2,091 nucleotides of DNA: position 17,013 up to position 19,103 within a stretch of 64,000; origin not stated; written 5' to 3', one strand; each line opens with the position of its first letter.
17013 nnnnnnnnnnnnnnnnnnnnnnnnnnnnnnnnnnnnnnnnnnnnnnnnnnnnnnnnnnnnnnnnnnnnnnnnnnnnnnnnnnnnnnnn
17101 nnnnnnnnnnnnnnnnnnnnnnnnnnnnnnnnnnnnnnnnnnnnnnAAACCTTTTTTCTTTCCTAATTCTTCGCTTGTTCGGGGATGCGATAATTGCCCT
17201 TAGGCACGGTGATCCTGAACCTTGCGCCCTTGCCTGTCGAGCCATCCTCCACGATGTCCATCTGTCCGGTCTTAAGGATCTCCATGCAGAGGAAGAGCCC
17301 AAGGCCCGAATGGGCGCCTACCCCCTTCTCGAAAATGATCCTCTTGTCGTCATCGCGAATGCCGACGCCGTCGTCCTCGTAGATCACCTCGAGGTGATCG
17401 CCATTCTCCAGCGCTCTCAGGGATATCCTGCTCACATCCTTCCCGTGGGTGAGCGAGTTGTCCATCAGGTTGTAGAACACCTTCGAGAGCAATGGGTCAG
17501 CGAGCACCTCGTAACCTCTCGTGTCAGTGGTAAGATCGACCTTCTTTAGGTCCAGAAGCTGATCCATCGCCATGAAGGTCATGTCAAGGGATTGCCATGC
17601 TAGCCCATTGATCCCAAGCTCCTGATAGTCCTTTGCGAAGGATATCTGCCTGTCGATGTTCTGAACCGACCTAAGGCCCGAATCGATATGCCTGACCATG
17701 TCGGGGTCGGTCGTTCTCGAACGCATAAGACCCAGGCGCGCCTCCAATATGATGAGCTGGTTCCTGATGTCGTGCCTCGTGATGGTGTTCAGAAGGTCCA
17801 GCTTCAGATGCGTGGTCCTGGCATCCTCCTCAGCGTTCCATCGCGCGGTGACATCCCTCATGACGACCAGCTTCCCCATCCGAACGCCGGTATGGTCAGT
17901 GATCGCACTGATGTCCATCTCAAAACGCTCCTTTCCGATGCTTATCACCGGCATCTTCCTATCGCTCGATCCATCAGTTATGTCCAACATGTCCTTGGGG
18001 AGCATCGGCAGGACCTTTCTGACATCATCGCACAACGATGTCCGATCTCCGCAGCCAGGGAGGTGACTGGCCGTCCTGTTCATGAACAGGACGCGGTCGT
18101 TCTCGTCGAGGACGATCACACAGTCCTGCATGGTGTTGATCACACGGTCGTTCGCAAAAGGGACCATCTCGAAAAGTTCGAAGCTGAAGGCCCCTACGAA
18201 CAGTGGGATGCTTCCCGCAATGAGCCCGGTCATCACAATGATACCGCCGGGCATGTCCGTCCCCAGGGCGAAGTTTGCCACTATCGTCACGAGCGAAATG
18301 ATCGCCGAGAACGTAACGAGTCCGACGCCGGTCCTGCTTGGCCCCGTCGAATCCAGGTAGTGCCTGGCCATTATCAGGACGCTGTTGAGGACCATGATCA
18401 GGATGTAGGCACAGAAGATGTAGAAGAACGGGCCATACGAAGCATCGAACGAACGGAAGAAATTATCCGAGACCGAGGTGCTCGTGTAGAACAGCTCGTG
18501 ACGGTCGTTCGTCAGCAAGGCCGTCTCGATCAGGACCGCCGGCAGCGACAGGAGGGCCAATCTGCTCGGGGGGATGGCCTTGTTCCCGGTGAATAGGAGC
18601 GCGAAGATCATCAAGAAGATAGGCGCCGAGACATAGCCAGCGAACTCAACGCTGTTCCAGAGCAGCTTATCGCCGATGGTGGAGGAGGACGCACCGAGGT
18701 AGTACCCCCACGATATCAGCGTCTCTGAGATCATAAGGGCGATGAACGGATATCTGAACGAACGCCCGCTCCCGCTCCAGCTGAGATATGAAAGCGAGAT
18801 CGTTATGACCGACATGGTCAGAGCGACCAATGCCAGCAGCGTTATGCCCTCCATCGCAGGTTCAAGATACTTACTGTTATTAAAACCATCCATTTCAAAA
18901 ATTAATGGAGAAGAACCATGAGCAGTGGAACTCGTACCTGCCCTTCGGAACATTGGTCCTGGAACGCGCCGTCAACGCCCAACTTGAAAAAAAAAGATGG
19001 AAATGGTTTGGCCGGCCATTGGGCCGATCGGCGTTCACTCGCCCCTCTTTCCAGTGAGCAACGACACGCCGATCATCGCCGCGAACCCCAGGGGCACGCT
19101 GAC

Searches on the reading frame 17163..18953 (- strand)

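Call 25: search_protein_families(library=pfam, proteins=[window:17163-18953:-], max_evalue=0.0001)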
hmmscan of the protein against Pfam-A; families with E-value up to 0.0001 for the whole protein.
window:17163-18953:- (596 aa): 2 families
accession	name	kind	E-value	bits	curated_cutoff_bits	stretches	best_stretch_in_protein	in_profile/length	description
PF16927.11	HisKA_7TM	-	2.5e-31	109.7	28.6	1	45-265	3-224/224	N-terminal 7TM region of histidine kinase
PF02518.31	HATPase_c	-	2.2e-13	51.1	26.4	1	488-585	5-109/111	Histidine kinase-, DNA gyrase B-, and HSP90-like ATPase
